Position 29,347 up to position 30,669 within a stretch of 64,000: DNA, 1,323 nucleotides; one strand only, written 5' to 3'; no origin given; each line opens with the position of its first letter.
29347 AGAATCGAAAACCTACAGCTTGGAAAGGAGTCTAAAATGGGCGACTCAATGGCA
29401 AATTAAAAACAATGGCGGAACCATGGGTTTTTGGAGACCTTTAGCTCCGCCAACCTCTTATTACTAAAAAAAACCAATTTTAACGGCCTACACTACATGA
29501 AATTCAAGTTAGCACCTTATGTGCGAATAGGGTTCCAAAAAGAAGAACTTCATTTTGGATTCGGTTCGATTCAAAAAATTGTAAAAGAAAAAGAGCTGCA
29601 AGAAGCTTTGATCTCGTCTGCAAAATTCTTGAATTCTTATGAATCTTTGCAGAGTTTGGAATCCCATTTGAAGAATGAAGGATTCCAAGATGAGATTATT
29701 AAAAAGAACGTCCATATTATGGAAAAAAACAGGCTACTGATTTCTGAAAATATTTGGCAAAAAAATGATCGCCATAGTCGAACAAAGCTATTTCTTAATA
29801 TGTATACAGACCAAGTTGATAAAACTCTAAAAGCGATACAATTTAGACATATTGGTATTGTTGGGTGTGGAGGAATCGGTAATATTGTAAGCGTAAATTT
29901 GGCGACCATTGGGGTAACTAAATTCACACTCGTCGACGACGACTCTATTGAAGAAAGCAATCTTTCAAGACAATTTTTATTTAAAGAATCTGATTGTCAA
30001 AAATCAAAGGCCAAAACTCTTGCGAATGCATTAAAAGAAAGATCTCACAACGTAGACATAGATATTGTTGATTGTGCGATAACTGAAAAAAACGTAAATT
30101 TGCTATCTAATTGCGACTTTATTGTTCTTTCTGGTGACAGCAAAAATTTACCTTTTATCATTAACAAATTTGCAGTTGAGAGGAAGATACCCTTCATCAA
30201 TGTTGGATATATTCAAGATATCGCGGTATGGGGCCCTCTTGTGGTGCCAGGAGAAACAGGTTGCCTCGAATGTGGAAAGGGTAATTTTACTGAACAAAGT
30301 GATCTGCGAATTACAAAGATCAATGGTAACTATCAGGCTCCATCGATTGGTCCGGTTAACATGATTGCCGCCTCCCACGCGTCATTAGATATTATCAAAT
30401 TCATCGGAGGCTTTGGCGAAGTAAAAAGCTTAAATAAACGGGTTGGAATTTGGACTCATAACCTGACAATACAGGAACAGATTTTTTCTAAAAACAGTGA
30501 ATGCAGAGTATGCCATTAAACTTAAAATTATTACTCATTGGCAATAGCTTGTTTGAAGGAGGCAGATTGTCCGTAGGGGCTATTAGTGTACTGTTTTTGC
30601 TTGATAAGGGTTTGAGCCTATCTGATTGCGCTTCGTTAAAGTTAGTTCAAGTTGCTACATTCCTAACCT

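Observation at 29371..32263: Complete microcin C-type (peptidyl-nucleotide Trojan-horse) cluster with an unannotated 7-codon precursor ORF, MGDSMAN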

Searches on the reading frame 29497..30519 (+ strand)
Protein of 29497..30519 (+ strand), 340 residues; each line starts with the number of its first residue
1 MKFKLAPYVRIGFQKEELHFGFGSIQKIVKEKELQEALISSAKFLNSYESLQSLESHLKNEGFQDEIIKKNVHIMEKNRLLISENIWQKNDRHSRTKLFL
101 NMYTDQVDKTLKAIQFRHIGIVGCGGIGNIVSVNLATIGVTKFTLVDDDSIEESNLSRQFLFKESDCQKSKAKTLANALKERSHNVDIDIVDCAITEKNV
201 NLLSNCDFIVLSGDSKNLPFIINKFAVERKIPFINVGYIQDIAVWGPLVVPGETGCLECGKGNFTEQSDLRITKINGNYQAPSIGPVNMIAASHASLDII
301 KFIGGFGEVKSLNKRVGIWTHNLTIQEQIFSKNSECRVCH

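Call 4: search_protein_families(library=pfam, proteins=[window:29497-30519:+], max_evalue=0.01)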
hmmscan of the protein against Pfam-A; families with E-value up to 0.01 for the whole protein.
window:29497-30519:+ (340 aa): 1 family
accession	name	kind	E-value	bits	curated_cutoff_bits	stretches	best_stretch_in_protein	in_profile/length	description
PF00899.27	ThiF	-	2.4e-43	148.4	28.1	1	109-337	13-237/238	ThiF family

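Call 5: search_protein_families(library=ncbifam, proteins=[window:29497-30519:+], max_evalue=0.01)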
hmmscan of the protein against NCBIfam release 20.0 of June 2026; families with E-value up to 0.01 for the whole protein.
window:29497-30519:+ (340 aa): 29 families (the best 25 are shown)
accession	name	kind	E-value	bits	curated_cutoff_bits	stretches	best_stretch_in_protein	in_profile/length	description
TIGR02356.1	adenyl_thiF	equivalog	2e-26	92.7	275.25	1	113-297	18-197/203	thiazole biosynthesis adenylyltransferase ThiF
NF009123.0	PRK12475.1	subfamily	8.4e-24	84.4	510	1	90-320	2-224/338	MoeB/ThiF family adenylyltransferase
NF006395.0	PRK08644.1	equivalog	3.5e-23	82.4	159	1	92-220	6-134/215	sulfur carrier protein ThiS adenylyltransferase ThiF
NF006444.0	PRK08762.1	equivalog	1.4e-19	70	449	1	88-237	120-269/387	molybdopterin-synthase adenylyltransferase MoeB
TIGR02355.1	moeB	equivalog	3.4e-19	69.2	376.55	1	115-339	23-240/240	molybdopterin-synthase adenylyltransferase MoeB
TIGR02354.1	thiF_fam2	equivalog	1.8e-18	67.1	152.2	1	103-216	8-121/200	thiamine biosynthesis protein ThiF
NF006204.0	PRK08328.1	equivalog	4.1e-18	65.8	339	1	117-309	28-211/231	hypothetical protein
NF004281.0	PRK05690.1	subfamily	5.3e-18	65.2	266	1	116-339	32-248/250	molybdopterin-synthase adenylyltransferase MoeB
NF047750.1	SAMPActivE1UbaA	equivalog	3.9e-17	62.5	450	1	117-235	33-152/270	SAMP-activating enzyme E1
NF004111.0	PRK05600.1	equivalog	6.1e-17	61.8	437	1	116-234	41-160/371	ThiF family adenylyltransferase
NF005902.0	PRK07878.1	equivalog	2.7e-15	56.2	647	1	108-234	37-161/392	adenylyltransferase/sulfurtransferase MoeZ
NF006077.0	PRK08223.1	equivalog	5.7e-14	51.8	266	1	114-210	26-123/296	hypothetical protein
TIGR01408.1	Ube1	subfamily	1.1e-12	46.5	750.05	1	109-190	412-498/1008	ubiquitin-activating enzyme E1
NF005646.0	PRK07411.1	equivalog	5.3e-12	45.6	633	1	91-227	17-150/390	molybdopterin-synthase adenylyltransferase MoeB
NF011696.0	PRK15116.1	equivalog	1.4e-11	44.6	304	1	108-237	22-153/268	tRNA cyclic N6-threonylcarbamoyladenosine(37) synthase TcdA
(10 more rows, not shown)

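Call 6: search_solved_structures(query=window:29497-30519:+, max_evalue=0.01, show_alignments=3)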
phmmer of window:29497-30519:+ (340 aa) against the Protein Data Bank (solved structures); distinct sequences matched with E-value up to 0.01: 75 (the best 60 are shown).
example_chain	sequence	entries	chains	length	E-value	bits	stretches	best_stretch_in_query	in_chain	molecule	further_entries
3h5n_A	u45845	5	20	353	3e-51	178.6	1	20-339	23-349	MccB protein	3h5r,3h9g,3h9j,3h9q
3h5a_A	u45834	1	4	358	3.2e-51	178.5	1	20-339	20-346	MccB protein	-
6om4_A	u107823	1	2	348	3.3e-51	178.4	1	8-339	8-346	MccB protein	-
4ii2_A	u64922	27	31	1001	1.4e-13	54.8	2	110-234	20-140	Ubiquitin-activating enzyme E1 1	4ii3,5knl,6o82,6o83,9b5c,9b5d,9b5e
5um6_A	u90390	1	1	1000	1.4e-13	54.8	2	110-234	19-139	Ubiquitin-activating enzyme E1 1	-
9qgg_B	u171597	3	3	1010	4.4e-13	53.2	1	119-239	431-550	E1 ubiquitin-activating enzyme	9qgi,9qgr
8oif_A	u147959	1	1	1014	1.1e-12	51.8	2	117-192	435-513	Ubiquitin-like modifier-activating enzyme 7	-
8se9_A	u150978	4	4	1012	1.1e-12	51.8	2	117-192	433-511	Ubiquitin-like modifier-activating enzyme 7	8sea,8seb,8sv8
9ykv_A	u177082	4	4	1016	3.6e-12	50.2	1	112-190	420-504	Ubiquitin-like modifier-activating enzyme 6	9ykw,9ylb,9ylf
7sol_A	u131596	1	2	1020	3.7e-12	50.2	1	112-190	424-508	Ubiquitin-like modifier-activating enzyme 6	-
7pvn_A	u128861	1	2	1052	3.8e-12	50.1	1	112-190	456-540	Ubiquitin-like modifier-activating enzyme 6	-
9xgb_A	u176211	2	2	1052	3.8e-12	50.1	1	112-190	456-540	Ubiquitin-like modifier-activating enzyme 6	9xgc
9qgw_B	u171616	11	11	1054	3.8e-12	50.1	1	112-190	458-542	Ubiquitin-like modifier-activating enzyme 6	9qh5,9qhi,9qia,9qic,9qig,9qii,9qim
7pyv_A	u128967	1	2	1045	3.9e-12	50.1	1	112-190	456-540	Ubiquitin-like modifier-activating enzyme 6,Ubiquitin-like modifier-activating enzyme 1,Ub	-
3cmm_A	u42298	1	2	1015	4.1e-12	50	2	119-180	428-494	Ubiquitin-activating enzyme E1 1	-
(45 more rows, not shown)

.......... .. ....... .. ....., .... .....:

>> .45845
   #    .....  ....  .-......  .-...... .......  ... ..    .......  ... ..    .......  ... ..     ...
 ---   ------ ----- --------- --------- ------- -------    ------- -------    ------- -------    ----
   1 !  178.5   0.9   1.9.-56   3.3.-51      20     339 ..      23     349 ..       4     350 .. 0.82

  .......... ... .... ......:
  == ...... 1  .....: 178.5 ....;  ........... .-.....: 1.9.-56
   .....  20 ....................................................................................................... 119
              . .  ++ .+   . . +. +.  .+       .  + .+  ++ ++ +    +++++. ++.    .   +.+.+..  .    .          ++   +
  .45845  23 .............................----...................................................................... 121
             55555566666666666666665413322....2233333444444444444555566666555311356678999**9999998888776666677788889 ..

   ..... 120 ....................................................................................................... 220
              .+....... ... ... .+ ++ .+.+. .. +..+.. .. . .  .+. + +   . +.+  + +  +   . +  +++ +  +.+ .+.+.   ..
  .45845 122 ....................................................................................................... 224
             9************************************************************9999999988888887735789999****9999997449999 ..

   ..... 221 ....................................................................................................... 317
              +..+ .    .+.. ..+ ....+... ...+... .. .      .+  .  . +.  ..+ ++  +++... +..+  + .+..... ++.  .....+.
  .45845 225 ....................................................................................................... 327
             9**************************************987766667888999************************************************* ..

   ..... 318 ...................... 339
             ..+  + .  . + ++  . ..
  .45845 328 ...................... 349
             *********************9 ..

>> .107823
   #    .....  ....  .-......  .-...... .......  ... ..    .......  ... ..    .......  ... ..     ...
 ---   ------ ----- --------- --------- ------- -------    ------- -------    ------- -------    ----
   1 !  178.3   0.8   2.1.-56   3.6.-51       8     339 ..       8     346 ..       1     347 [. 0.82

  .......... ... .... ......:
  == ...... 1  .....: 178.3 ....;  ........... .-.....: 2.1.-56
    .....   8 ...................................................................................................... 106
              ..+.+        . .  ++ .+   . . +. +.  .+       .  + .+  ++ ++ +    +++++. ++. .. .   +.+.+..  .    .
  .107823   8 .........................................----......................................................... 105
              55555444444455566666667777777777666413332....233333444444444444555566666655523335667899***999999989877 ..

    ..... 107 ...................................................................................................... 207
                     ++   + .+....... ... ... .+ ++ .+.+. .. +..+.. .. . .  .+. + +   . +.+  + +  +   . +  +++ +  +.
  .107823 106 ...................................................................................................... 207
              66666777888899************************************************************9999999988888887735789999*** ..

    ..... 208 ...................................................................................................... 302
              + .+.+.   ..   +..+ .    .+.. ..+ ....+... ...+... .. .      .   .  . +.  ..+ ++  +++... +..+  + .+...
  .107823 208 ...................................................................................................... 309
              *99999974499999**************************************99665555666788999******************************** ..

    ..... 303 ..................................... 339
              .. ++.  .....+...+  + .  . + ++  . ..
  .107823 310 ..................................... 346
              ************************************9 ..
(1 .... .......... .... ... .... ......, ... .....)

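Call 7: find_homologous_proteins(query=window:29497-30519:+, max_evalue=1e-10)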
Query window:29497-30519:+ (340 aa): 187 proteins with E <= 1e-10 among 1785 candidates; the best 120 are listed.
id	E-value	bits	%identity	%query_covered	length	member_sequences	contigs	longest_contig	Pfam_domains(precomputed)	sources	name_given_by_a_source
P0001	9.7e-224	760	100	100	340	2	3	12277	PF00899.28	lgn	-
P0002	1.3e-102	362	49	100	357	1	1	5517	PF00899.28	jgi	jgi:hypothetical protein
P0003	1.9e-101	358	50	99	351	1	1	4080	PF00899.28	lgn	-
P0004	3.7e-101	358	50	99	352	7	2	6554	PF00899.28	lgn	-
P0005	3.7e-101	357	49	99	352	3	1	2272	PF00899.28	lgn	-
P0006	4.4e-101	357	49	99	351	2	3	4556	PF00899.28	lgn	-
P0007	4.7e-101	357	49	99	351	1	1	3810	PF00899.28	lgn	-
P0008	2.4e-100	355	49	99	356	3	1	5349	PF00899.28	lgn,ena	-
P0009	2.8e-100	355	49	99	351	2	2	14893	PF00899.28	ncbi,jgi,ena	ncbi:MAG TPA: ThiF family adenylyltransferase [Waddliaceae bacterium]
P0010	3.7e-100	354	49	99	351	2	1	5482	PF00899.28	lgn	-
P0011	5.4e-100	354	49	99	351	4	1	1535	PF00899.28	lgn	-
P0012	6.6e-100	353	48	99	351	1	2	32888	PF00899.28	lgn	-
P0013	1.2e-99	353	50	99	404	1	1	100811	PF00899.28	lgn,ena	-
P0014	1.2e-99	352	48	99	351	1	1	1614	PF00899.28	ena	-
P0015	2.9e-99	351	50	99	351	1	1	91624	PF00899.28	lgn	-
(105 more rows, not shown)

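Call 9: find_encoding_contigs(protein=window:29497-30519:+, flank=10000, max_places=6)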
Protein window:29497-30519:+ (340 aa): 3 contigs read that carry it; 3 places shown.
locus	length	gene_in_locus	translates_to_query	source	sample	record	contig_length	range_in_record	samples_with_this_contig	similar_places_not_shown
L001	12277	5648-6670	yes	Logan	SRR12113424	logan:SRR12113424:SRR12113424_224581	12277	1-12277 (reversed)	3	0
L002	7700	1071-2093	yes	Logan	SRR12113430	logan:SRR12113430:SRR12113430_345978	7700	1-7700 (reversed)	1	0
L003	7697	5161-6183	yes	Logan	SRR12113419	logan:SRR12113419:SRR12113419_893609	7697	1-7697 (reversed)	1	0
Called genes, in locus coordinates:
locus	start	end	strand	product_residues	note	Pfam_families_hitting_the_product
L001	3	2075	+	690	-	?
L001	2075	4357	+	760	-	-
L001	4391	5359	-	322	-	-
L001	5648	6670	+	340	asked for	PF00899:ThiF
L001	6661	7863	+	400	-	PF07690:MFS_1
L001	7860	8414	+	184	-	PF00583:Acetyltransf_1, PF13302:Acetyltransf_3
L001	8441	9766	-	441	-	PF00368:HMG-CoA_red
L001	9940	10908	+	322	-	-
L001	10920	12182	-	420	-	PF02518:HATPase_c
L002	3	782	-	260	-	?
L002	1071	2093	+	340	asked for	PF00899:ThiF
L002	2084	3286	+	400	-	PF07690:MFS_1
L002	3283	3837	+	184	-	PF00583:Acetyltransf_1, PF13302:Acetyltransf_3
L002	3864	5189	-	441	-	PF00368:HMG-CoA_red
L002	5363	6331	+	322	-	-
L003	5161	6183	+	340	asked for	PF00899:ThiF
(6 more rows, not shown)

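Call 12: find_related_loci(query=A1, collection=genome_contigs, flank=5000)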
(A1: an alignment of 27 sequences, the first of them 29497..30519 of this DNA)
Query A1 (340 aa) in genome_contigs; peptide patterns used: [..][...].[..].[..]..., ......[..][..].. (x = any residue, [..] = any of these).
58 stretches matched a pattern; 49 encode a relative of the query (tblastn E <= 1e-3); 49 distinct loci.
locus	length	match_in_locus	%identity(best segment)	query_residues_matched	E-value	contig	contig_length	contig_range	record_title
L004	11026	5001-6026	50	2-339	4e-108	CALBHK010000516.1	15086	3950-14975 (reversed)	MAG TPA_asm: uncultured Chlamydiae bacterium isolate SRR6231132_bin.17_CONCOCT_v1.1_MAG genome assembly, contig: ERZ6502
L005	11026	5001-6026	49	2-339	1e-105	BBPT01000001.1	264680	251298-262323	Parachlamydiaceae bacterium HS-T3 DNA, contig: NODE_1, whole genome shotgun sequence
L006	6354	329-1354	45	2-339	9e-106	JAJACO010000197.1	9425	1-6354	MAG: Chlamydiales bacterium isolate O_S4.2_123 S4CHLAM123_197, whole genome shotgun sequence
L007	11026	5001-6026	48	2-339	2e-105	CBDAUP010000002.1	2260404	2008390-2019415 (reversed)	MAG: Parachlamydiaceae bacterium isolate 80808b01-bdcd-45dd-a412-a3e3b2eb81fe genome assembly, contig: contig_2, whole g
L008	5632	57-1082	47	2-339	1e-103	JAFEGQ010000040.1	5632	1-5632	MAG: Verrucomicrobia bacterium isolate SZAS-4 LIN-477__40__length-5632, whole genome shotgun sequence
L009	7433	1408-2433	48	2-339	5e-103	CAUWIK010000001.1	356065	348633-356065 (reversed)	MAG: uncultured Chlamydiaceae bacterium isolate SRS17165148__bin48 genome assembly, contig: SRS17165148_NODE_2_length_35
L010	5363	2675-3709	43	2-339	1e-97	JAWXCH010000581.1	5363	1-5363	MAG: Planctomycetota bacterium isolate P2IB.134 k99_2180562, whole genome shotgun sequence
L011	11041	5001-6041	45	2-339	1e-96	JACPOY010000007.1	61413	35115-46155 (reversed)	MAG: Gammaproteobacteria bacterium isolate NC_groundwater_613_Pr5_B-0.1um_38_33 alan_book_18_scaffold_175654, whole geno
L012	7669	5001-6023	45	3-339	2e-96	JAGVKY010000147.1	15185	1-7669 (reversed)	MAG: Parachlamydiales bacterium isolate SW_28 c_000000113969, whole genome shotgun sequence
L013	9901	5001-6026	42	5-339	3e-89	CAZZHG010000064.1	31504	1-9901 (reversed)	MAG TPA_asm: uncultured Pseudobdellovibrionaceae bacterium isolate SRP150892_co2_490 genome assembly, contig: NODE_1825_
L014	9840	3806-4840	41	2-339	1e-85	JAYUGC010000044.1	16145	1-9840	MAG: Pseudomonadota bacterium isolate GFS_7976 GFS_7976_43, whole genome shotgun sequence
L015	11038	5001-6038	41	1-339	1e-85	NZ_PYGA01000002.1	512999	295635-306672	Murinocardiopsis flavida strain DSM 45312 Ga0181034_102, whole genome shotgun sequence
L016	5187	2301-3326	43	1-339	3e-84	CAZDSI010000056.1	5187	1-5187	MAG TPA_asm: uncultured Opitutales bacterium isolate binchicken_co135_18 genome assembly, contig: NODE_15647_length_5187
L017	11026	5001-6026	38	5-339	1e-83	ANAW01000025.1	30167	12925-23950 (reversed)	Nocardiopsis synnemataformans DSM 44143 contig_25, whole genome shotgun sequence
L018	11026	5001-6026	42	3-339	2e-83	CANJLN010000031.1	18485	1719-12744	MAG: Alphaproteobacteria bacterium isolate RH-23may17-736 genome assembly, contig: RH-23may17-C22252, whole genome shotg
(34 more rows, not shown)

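Call 22: search_dna_similar(query=window:29497-30519:+, collection=plasmids, mode=protein, max_rows=25)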
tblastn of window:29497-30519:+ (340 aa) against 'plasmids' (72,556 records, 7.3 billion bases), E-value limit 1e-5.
Records with a match: 160; places in all: 166; records where one place covers at least 80% of the query: 24.
Best place of each record, by identity: <60% 160.
By first word of the organism name: Helicobacter 28; Escherichia 27; Borrelia 16; Bacillus 7; Legionella 7; Vibrio 7; Salmonella 6; Priestia 4; Acinetobacter 4; Pantoea 4; and 36 more.
By predicted mobility (MOB-suite, as given by PLSDB): non-mobilizable 89; mobilizable 37; conjugative 34.
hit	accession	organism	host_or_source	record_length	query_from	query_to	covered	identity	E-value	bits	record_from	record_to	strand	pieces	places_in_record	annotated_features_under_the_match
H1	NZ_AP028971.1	Yersinia pseudotuberculosis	-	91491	3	339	99%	33.6%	5e-41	160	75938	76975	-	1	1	ThiF family adenylyltransferase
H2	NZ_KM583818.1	Helicobacter pylori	Human gastric biopsy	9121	21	339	94%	31.5%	7e-25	112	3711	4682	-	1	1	ThiF family adenylyltransferase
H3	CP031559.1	Helicobacter pylori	Homo sapiens,Gastric antrum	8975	21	339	94%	31.5%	2e-24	111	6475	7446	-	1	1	MccB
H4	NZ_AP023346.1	Helicobacter pylori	-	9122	21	339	94%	31.3%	2e-24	111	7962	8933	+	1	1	ThiF family adenylyltransferase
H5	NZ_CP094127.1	Helicobacter pylori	Homo sapiens,gastric biopsy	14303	21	339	94%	31.3%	3e-24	110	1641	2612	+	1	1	ThiF family adenylyltransferase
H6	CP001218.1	Helicobacter pylori P12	-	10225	21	339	94%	31.3%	5e-24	110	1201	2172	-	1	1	MccB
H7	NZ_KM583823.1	Helicobacter pylori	Human gastric biopsy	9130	21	339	94%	30.1%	2e-23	108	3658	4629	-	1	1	ThiF family adenylyltransferase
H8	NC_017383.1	Helicobacter pylori v225d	-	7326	21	339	94%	30.1%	1e-22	106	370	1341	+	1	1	ThiF family adenylyltransferase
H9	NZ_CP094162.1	Helicobacter pylori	Homo sapiens,gastric biopsy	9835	21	339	94%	30.1%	2e-22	105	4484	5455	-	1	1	ThiF family adenylyltransferase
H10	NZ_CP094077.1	Helicobacter pylori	Homo sapiens,gastric biopsy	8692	21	339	94%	29.6%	9e-24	109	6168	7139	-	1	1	ThiF family adenylyltransferase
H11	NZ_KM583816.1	Helicobacter pylori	Human gastric biopsy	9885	21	339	94%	29.6%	2e-23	108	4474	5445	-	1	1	ThiF family adenylyltransferase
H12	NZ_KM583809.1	Helicobacter pylori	Human gastric biopsy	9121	21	339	94%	29.6%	2e-23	108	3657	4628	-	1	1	ThiF family adenylyltransferase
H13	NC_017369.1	Helicobacter pylori F30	-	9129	21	339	94%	29.6%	2e-23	108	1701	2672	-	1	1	ThiF family adenylyltransferase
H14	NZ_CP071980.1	Helicobacter pylori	Homo sapiens,Biopsy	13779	21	339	94%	29.6%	3e-23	108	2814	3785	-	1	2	ThiF family adenylyltransferase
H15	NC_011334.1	Helicobacter pylori G27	-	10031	21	339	94%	29.6%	4e-23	107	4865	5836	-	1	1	ThiF family adenylyltransferase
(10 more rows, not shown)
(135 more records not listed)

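Call 37: predict_structure(alignment_id=A1)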
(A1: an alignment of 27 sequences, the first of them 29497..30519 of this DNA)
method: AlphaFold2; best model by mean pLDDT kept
length: 340 residues; sequences in the alignment: 27
mean_pLDDT: 93.3   pTM: 0.89
mean pLDDT of the five models: 93.3, 92.5, 92.5, 91.5, 91.3
residues with pLDDT >= 90: 278; 70-90: 59; 50-70: 3; < 50: 0
segments of 3 or more residues with pLDDT < 50: none
pLDDT, mean of each block of 10 residues (from residue 1): 93 96 92 98 96 98 98 94 91 92 92 96 96 96 97 91 96 97 94 96 98 89 97 94 95 91 77 78 87 98 95 95 94 86
secondary structure, 60 per line:
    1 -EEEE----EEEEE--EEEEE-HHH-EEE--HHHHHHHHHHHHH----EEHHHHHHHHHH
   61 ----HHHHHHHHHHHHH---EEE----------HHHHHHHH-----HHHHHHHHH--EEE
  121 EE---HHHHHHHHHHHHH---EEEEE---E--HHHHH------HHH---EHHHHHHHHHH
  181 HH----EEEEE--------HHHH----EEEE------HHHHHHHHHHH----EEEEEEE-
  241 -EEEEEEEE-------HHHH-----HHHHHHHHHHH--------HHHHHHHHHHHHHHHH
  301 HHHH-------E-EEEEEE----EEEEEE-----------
elements in order: E2-5 E10-14 E17-21 E27-29 H32-44 H51-60 H65-77 E81-83 H94-101 H107-115 E118-122 H126-138 E142-146 H153-157 H171-182 E187-191 H200-203 E208-211 H218-228 E233-239 E242-249 H257-260 H266-276 H285-304 E314-319 E324-329
